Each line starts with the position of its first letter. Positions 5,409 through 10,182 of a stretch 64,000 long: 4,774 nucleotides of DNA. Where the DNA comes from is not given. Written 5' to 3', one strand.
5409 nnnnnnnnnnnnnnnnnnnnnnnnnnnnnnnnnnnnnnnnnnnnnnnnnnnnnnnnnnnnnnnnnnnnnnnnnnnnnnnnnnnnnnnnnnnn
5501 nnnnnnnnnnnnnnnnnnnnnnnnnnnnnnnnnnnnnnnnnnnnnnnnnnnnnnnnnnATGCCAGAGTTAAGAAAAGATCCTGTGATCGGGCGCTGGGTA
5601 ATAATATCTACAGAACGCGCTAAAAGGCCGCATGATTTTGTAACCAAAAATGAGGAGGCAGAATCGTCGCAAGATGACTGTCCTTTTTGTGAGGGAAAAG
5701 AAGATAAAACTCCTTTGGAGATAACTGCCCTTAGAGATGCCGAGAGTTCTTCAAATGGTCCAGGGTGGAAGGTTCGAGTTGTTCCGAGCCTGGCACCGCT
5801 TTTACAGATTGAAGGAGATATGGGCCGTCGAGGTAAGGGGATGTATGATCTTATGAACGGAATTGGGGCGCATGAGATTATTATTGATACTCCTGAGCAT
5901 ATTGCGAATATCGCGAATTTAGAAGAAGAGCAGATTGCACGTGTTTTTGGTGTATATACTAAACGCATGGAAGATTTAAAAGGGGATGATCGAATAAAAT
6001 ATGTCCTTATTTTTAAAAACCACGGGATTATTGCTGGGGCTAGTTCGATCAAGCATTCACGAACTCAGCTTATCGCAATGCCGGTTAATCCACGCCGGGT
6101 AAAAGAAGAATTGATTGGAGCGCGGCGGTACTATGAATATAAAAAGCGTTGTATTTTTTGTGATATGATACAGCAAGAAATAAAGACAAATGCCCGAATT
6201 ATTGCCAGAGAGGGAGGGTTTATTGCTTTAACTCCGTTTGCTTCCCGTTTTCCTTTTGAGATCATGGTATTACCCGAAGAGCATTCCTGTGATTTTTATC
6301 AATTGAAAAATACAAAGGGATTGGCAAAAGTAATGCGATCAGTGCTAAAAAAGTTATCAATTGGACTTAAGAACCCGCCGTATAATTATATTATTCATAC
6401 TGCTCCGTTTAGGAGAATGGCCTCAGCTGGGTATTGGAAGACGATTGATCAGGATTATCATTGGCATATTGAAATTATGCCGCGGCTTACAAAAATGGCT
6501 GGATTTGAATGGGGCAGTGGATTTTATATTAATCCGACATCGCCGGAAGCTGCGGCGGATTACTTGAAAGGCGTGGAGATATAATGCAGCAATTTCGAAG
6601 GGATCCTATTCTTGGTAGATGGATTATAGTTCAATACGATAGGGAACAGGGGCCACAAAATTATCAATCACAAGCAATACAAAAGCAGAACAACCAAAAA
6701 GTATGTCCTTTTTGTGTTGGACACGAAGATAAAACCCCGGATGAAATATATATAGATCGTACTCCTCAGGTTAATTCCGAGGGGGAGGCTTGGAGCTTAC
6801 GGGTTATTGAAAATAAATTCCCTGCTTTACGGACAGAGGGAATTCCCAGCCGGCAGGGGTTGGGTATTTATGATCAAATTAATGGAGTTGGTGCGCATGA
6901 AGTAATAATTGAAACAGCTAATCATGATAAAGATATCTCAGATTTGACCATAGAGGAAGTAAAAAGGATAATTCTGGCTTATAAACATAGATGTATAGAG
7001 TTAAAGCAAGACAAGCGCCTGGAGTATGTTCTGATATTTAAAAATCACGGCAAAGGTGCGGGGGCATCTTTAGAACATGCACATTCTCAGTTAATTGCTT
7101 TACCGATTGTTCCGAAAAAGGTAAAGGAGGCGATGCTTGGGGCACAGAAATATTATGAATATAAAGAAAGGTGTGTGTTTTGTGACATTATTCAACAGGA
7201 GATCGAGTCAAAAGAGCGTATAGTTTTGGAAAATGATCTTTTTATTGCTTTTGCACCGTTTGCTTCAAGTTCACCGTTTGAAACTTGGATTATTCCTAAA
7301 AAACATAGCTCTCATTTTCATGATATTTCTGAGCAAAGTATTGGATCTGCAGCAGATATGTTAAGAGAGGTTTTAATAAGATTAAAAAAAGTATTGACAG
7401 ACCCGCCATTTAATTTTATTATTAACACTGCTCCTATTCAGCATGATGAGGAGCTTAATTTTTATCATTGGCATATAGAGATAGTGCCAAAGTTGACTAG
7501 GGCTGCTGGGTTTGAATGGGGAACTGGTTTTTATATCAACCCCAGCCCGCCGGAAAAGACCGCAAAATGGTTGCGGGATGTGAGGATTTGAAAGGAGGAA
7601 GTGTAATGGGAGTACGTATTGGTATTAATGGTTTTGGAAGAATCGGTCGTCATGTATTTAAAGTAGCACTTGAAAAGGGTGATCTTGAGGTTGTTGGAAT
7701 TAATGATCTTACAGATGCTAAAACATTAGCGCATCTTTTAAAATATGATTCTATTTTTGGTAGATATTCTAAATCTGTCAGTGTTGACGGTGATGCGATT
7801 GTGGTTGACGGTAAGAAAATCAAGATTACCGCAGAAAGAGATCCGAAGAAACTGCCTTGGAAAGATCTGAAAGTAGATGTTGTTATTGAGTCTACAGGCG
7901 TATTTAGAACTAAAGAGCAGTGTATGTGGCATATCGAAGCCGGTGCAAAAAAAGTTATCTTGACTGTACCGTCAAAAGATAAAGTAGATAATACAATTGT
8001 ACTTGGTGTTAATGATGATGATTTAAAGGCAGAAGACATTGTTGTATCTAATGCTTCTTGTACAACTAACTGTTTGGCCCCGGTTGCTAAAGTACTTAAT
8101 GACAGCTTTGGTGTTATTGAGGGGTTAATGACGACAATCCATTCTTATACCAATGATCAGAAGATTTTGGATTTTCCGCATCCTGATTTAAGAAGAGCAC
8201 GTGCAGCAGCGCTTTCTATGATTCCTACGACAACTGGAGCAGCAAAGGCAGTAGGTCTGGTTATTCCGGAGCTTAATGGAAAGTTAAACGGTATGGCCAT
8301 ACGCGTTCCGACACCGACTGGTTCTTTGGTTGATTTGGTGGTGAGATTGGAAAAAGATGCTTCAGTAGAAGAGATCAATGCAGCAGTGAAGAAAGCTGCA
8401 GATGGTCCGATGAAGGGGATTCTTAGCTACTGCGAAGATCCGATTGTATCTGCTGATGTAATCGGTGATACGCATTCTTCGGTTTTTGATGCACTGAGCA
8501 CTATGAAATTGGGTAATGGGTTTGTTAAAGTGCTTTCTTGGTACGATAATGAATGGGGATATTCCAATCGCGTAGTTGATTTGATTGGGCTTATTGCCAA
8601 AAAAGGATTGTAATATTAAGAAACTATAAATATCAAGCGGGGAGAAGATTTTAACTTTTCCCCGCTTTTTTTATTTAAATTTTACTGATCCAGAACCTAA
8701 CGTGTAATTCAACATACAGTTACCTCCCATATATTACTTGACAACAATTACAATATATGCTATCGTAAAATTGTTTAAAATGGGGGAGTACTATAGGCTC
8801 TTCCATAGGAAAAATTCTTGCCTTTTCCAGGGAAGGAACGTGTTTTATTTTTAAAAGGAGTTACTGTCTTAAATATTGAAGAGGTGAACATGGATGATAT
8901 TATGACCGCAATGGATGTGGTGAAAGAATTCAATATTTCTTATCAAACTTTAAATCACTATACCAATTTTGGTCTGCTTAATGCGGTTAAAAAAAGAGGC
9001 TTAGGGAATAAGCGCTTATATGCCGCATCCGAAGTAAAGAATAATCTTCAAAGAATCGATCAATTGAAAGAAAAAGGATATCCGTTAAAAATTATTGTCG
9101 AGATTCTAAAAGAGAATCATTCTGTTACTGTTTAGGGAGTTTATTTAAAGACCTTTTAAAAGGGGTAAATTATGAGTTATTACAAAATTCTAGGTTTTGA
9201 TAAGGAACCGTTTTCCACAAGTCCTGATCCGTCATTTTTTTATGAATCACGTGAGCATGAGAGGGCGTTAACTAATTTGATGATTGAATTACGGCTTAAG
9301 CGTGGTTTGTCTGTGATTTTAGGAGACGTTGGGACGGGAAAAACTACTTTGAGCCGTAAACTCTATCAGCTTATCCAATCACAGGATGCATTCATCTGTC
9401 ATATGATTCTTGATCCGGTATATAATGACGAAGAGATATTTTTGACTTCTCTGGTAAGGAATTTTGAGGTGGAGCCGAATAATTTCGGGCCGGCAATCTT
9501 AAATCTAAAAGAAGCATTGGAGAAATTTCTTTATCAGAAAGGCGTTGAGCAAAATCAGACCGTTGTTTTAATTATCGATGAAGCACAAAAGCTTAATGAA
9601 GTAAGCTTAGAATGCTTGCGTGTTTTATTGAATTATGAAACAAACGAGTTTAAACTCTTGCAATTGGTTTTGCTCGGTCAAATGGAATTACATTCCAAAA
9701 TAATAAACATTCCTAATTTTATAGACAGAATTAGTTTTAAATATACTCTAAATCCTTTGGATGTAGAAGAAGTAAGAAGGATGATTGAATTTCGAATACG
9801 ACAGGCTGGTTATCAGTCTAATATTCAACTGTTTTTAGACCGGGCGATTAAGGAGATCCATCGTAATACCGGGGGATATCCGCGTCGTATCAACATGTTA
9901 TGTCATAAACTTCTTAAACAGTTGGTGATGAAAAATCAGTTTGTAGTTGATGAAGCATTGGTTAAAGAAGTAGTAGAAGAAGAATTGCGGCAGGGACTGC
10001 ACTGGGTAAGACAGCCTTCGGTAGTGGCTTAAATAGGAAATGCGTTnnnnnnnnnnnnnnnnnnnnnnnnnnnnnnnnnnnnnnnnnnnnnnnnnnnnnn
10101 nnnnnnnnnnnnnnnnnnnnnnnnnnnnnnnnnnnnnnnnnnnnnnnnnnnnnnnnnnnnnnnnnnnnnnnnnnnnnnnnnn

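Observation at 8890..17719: ExeA/MshM-like ATPase + GspC/PilP-like protein + two tandem secretin / coiled-coil-TPR modules, with no pilins or T2SS/T4P ATPases in the window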

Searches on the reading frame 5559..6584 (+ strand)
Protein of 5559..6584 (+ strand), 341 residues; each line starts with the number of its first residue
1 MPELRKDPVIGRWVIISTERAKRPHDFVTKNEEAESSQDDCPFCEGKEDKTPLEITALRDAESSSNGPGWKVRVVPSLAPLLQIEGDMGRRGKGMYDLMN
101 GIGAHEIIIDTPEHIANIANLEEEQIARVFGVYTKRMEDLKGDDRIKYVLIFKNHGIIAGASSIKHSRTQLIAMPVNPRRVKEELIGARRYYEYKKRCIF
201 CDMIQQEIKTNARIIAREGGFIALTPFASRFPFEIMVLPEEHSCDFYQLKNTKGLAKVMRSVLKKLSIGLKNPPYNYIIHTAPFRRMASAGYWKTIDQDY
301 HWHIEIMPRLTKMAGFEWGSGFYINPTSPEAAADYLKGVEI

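Call 6: search_protein_families(library=pfam, proteins=[window:5559-6584:+], max_evalue=0.01)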
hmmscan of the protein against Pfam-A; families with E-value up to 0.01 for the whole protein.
window:5559-6584:+ (341 aa): 4 families
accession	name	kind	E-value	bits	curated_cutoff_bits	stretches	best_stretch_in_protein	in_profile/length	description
PF01087.27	GalP_UDP_transf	-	5.3e-10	40.5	22.1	1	3-163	13-171/184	Galactose-1-phosphate uridyl transferase, N-terminal domain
PF16268.10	DUF4921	-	1.2e-09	38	28.5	1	122-334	196-391/425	Domain of unknown function (DUF4921)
PF02744.22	GalP_UDP_tr_C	-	2.5e-09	37.5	29.2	1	189-306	6-119/165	Galactose-1-phosphate uridyl transferase, C-terminal domain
PF16285.10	DUF4931_N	-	6.6e-08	33.1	24.1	1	105-174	53-121/124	Domain of unknown function (DUF4931) N-terminal domain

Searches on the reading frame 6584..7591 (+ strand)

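Call 6: search_protein_families(library=pfam, proteins=[window:6584-7591:+], max_evalue=0.01)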
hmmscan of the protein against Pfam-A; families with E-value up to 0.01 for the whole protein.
window:6584-7591:+ (335 aa): 7 families
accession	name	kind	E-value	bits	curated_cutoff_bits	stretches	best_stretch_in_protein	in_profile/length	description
PF01087.27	GalP_UDP_transf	-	8.6e-16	59.3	22.1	1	4-177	14-184/184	Galactose-1-phosphate uridyl transferase, N-terminal domain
PF16268.10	DUF4921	-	6.2e-14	52.2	28.5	1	121-325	195-388/425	Domain of unknown function (DUF4921)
PF16285.10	DUF4931_N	-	1.5e-12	48.2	24.1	1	105-173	53-121/124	Domain of unknown function (DUF4931) N-terminal domain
PF02744.22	GalP_UDP_tr_C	-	2.7e-12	47.2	29.2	1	188-304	6-122/165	Galactose-1-phosphate uridyl transferase, C-terminal domain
PF01230.28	HIT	-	6.6e-12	46.4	21.5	1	208-298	3-92/98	HIT domain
PF11969.13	DcpS_C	-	3.8e-05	24.6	24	1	196-284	1-90/114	Scavenger mRNA decapping enzyme C-term binding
PF19327.4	Ap4A_phos_N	-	0.00013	21.9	23.1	1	149-180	136-167/177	Ap4A phosphorylase N-terminal domain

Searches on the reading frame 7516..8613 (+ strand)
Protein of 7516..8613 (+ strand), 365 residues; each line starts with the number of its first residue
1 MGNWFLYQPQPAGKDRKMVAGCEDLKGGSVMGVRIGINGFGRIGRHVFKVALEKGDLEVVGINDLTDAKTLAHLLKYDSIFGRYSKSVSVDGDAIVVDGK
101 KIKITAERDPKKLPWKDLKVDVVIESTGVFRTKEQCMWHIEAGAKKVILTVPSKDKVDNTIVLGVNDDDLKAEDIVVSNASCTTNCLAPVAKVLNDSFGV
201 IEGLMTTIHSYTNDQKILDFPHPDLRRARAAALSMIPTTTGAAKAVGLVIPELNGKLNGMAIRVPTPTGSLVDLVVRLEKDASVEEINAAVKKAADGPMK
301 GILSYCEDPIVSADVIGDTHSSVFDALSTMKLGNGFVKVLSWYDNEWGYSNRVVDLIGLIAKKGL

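Call 6: search_protein_families(library=pfam, proteins=[window:7516-8613:+], max_evalue=0.01)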
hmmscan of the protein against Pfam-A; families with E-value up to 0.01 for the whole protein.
window:7516-8613:+ (365 aa): 4 families
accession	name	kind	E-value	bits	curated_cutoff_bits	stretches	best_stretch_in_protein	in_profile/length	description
PF02800.25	Gp_dh_C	-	5.2e-70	234.5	24.4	1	187-343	1-158/158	Glyceraldehyde 3-phosphate dehydrogenase, C-terminal domain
PF00044.30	Gp_dh_N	-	3.4e-41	140.1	31.7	1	33-133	1-101/101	Glyceraldehyde 3-phosphate dehydrogenase, NAD binding domain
PF02826.25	2-Hacid_dh_C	-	0.0015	18.4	25.1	1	23-69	27-72/178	D-isomer specific 2-hydroxyacid dehydrogenase, NAD binding domain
PF01113.26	DapB_N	-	0.0029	18.1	25.6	0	33-72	1-48/124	Dihydrodipicolinate reductase, N-terminus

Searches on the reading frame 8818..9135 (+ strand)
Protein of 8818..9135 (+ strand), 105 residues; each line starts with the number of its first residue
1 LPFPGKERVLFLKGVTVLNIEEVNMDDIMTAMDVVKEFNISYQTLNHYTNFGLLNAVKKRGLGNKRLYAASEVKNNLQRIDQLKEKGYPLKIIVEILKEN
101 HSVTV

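Call 5: search_protein_families(library=pfam, proteins=[window:8818-9135:+], max_evalue=0.01)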
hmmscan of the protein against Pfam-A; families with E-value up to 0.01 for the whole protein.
window:8818-9135:+ (105 aa): 3 families
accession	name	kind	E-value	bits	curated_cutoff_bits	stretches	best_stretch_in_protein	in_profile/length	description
PF13411.12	MerR_1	-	2.3e-09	37.7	21.6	1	29-99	1-68/69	MerR HTH family regulatory protein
PF02796.21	HTH_7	-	0.0039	17.7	23.8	0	29-48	22-41/45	Helix-turn-helix domain of resolvase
PF07431.17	DUF1512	-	0.0097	16.1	25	0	18-50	108-140/177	Protein of unknown function (DUF1512) N-terminal domain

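Call 7: search_protein_families(library=ncbifam, proteins=[window:8818-9135:+], max_evalue=0.01)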
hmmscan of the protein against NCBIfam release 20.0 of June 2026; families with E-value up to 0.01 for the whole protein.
window:8818-9135:+ (105 aa): 2 families
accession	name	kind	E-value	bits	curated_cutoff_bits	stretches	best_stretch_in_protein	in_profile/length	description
NF047375.1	HeatShock_HspR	equivalog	3.1e-06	27.1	105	1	39-102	14-75/92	heat shock protein transcriptional repressor HspR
NF033787.1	HTH_BldC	subfamily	0.0042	16.9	77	1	28-75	2-47/49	BldC family transcriptional regulator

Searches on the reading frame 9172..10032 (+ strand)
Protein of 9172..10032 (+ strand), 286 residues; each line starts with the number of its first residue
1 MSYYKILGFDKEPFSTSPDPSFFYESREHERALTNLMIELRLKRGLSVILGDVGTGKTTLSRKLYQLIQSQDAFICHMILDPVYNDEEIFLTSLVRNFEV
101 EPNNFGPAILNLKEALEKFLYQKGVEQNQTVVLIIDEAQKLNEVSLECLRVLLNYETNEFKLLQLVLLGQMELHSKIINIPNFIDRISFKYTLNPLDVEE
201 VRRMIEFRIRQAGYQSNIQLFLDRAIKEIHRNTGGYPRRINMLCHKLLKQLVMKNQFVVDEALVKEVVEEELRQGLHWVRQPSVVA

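Call 5: search_protein_families(library=pfam, proteins=[window:9172-10032:+], max_evalue=0.01)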
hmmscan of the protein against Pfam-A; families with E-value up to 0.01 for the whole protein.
window:9172-10032:+ (286 aa): 11 families
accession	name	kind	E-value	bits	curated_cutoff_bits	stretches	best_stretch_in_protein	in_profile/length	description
PF13401.12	AAA_22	-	1.2e-19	71.4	27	1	43-175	4-128/130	AAA domain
PF13191.12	AAA_16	-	1.7e-08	35.6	32.6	1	27-155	5-158/167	AAA ATPase domain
PF01637.24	ATPase_2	-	1.5e-06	28.6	33.2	1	45-243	21-225/225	ATPase domain predominantly from Archaea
PF20703.3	nSTAND1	-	9.5e-06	25.9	27.1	1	30-237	20-227/379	Novel STAND NTPase 1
PF13173.12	AAA_14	-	2.8e-05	24.6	27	1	46-201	4-128/129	AAA domain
PF13245.12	AAA_19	-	0.00024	21.8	25.1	0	39-153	6-115/134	AAA domain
PF05729.18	NACHT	-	0.0025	18.1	26.7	0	47-74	3-30/167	NACHT domain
PF07728.20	AAA_5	-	0.0048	17.3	22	0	48-155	3-92/139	AAA domain (dynein-related subfamily)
PF13604.12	AAA_30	-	0.0048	17.1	27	0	43-146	17-105/191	AAA domain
PF09848.15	SLFN-g3_helicase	-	0.0052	16.5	24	0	47-143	4-93/354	Schlafen group 3, DNA/RNA helicase domain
PF24883.2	NPHP3_N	-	0.0058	17.3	24.8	0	46-81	24-59/164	Nephrocystin 3, N-terminal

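Call 7: search_protein_families(library=ncbifam, proteins=[window:9172-10032:+], max_evalue=0.01)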
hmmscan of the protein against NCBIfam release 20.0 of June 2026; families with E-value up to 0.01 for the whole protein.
window:9172-10032:+ (286 aa): 9 families
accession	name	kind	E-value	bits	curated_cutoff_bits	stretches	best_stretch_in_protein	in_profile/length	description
TIGR03015.1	pepcterm_ATPase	hypoth_equivalog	1.9e-55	188.2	324.5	1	3-270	2-265/269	XrtA/PEP-CTERM system-associated ATPase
NF001624.0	PRK00411.1-2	subfamily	0.00019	20.5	354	1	47-232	55-241/374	ORC1-type DNA replication protein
NF041000.1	ATPase_ComGA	equivalog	0.00021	20.4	300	1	37-91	121-175/267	competence type IV pilus ATPase ComGA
TIGR01447.1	recD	equivalog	0.00026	19.7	310.15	1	29-72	148-191/597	exodeoxyribonuclease V subunit alpha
NF010340.0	PRK13768.1-2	equivalog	0.00029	20.7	293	1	48-84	7-43/265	GTPase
TIGR02928.1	TIGR02928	subfamily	0.00054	18.9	181.3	1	48-155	44-156/366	orc1/cdc6 family replication initiation protein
TIGR03925.1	T7SS_EccC_b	equivalog_domain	0.001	17.5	346.55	1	30-129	348-448/564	type VII secretion protein EccCb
TIGR04520.1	ECF_ATPase_1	equivalog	0.0014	18.1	315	1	21-75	7-59/269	energy-coupling factor transporter ATPase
NF047389.1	ATPase_Sll1717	subfamily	0.005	16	75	0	43-212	28-181/454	P-loop ATPase, Sll1717 family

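Call 11: find_encoding_contigs(protein=window:9172-10032:+, flank=10000, max_places=6)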
Protein window:9172-10032:+ (286 aa): no gene with exactly this product is on record in the collection.

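Call 40: search_solved_structures(query=window:9172-10032:+, max_evalue=0.01)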
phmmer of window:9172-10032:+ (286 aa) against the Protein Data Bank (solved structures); distinct sequences matched with E-value up to 0.01: 0.
